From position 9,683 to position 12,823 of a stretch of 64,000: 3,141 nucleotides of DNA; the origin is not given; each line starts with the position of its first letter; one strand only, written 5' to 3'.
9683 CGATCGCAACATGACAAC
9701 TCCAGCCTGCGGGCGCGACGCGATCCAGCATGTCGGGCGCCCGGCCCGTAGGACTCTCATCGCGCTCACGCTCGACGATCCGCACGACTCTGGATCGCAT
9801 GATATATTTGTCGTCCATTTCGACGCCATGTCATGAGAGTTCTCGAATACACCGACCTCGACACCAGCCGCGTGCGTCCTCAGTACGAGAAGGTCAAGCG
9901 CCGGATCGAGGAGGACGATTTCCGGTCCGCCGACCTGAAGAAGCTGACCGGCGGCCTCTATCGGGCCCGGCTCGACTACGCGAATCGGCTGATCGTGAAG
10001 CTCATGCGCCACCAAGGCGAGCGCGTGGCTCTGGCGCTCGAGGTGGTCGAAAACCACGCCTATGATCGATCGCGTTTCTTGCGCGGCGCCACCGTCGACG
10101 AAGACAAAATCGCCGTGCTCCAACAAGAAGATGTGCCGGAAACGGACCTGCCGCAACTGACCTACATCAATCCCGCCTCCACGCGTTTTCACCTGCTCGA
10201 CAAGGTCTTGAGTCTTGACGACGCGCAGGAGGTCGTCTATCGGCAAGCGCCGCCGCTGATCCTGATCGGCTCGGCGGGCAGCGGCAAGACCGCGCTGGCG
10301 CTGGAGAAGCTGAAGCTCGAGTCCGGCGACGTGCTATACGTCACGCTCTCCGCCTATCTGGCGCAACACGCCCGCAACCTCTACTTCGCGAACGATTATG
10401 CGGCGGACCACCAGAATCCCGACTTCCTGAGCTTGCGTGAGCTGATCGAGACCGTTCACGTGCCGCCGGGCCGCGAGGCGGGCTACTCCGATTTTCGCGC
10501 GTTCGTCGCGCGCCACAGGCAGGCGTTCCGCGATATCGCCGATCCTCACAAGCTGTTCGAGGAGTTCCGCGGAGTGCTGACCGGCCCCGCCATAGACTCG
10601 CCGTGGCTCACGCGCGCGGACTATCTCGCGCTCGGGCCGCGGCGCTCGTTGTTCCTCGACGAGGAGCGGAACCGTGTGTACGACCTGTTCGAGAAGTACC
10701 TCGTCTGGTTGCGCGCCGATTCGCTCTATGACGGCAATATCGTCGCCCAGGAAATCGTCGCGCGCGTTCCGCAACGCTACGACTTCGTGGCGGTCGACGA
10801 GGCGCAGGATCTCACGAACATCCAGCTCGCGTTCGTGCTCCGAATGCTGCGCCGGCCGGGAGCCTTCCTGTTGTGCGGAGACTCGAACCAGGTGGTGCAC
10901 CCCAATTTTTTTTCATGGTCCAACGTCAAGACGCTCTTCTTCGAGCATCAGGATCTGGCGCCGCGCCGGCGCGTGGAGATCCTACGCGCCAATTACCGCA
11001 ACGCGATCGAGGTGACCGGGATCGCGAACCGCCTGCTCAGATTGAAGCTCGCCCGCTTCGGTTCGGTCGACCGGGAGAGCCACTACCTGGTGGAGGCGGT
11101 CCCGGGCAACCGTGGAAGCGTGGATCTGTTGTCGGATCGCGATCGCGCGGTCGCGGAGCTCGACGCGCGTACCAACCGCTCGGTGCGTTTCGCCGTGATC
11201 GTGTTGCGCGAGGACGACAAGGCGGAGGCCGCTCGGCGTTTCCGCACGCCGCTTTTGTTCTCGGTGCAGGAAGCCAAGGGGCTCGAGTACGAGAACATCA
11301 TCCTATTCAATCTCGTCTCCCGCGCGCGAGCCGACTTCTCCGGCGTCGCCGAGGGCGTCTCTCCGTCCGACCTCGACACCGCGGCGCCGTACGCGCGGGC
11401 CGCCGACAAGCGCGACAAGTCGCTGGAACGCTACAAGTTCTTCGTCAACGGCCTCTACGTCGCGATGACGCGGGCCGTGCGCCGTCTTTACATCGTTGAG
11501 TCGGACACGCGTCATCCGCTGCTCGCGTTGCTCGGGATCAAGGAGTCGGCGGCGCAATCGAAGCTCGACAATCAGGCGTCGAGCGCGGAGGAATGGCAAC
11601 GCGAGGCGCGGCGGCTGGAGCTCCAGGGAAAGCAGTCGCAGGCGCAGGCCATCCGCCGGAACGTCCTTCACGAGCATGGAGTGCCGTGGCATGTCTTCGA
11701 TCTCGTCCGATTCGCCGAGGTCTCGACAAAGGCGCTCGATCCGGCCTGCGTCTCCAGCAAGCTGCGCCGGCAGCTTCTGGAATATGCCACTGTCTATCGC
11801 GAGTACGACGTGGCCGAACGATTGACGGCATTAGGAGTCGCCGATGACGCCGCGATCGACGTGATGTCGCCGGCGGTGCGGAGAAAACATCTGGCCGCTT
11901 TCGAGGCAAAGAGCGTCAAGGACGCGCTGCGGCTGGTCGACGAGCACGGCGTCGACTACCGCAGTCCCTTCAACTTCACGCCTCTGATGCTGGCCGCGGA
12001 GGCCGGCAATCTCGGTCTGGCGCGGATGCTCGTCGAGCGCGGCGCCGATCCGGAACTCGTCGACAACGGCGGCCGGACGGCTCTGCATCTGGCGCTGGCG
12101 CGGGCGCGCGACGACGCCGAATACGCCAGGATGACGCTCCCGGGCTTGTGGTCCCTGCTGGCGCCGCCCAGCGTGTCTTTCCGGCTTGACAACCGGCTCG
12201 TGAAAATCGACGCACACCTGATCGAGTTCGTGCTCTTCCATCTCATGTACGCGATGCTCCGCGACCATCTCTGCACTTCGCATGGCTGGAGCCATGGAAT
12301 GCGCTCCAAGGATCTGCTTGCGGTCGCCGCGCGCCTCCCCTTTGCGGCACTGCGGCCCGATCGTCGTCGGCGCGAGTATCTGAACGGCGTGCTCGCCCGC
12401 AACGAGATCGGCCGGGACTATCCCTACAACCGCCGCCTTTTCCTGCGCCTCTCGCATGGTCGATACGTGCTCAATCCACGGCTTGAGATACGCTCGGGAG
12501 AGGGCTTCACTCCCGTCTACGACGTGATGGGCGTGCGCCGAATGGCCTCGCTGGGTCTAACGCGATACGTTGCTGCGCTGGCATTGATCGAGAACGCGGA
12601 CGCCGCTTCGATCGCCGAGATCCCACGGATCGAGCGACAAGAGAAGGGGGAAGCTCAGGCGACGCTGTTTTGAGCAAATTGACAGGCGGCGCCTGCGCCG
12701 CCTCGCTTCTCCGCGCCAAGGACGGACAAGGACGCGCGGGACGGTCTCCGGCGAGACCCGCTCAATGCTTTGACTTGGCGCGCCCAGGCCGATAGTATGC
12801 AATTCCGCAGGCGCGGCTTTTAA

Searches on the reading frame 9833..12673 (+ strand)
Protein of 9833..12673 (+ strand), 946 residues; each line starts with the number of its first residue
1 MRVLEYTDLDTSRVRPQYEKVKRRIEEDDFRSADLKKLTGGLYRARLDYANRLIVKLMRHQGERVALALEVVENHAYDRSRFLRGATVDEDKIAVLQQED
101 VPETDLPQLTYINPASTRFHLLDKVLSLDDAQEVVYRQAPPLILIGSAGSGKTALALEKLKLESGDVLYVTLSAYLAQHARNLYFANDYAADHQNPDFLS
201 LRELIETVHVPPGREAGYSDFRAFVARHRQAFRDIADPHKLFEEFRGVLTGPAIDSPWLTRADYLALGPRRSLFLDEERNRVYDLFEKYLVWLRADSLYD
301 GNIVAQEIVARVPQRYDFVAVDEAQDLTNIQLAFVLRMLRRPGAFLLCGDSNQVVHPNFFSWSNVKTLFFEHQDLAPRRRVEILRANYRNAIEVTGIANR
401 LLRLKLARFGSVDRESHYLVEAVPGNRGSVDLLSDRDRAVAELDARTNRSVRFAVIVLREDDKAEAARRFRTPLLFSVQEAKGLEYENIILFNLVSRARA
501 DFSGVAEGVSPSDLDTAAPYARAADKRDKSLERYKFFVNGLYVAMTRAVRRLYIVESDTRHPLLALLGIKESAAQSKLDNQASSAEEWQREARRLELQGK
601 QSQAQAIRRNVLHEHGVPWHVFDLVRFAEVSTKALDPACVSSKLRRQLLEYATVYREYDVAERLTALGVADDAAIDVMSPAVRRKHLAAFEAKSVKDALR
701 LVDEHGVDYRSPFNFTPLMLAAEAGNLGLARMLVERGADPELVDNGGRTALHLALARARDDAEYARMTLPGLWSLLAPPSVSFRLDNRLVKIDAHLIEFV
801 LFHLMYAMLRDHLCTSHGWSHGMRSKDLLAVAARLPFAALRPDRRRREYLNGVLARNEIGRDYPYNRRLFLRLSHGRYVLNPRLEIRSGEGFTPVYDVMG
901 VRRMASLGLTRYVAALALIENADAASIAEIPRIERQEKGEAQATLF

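Call 68: search_protein_families(library=pfam, proteins=[window:9833-12673:+], max_evalue=0.00001)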
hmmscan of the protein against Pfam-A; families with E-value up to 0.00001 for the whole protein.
window:9833-12673:+ (946 aa): 8 families
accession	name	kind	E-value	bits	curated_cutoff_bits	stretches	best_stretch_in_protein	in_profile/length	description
PF00580.27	UvrD-helicase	-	1.4e-09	38.5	23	1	305-355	202-252/271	UvrD/REP helicase N-terminal domain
PF13857.12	Ank_5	-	2.7e-09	37.6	27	1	707-754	9-56/56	Ankyrin repeats (many copies)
PF12796.13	Ank_2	-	5.4e-09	36.9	27.3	1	686-757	2-70/90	Ankyrin repeats (3 copies)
PF00023.36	Ank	-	7.4e-09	35.8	21.1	1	715-745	3-33/33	Ankyrin repeat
PF13637.12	Ank_4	-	8e-07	29.6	22.7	1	720-758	3-41/50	Ankyrin repeats (many copies)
PF13606.12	Ank_3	-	3.6e-06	27.3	22.3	0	714-740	2-28/30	Ankyrin repeat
PF13538.12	UvrD_C_2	-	6.3e-06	26.4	27.4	0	537-555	34-52/52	UvrD-like helicase C-terminal domain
PF13245.12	AAA_19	-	6.7e-06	26.8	25.1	0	136-355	8-130/134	AAA domain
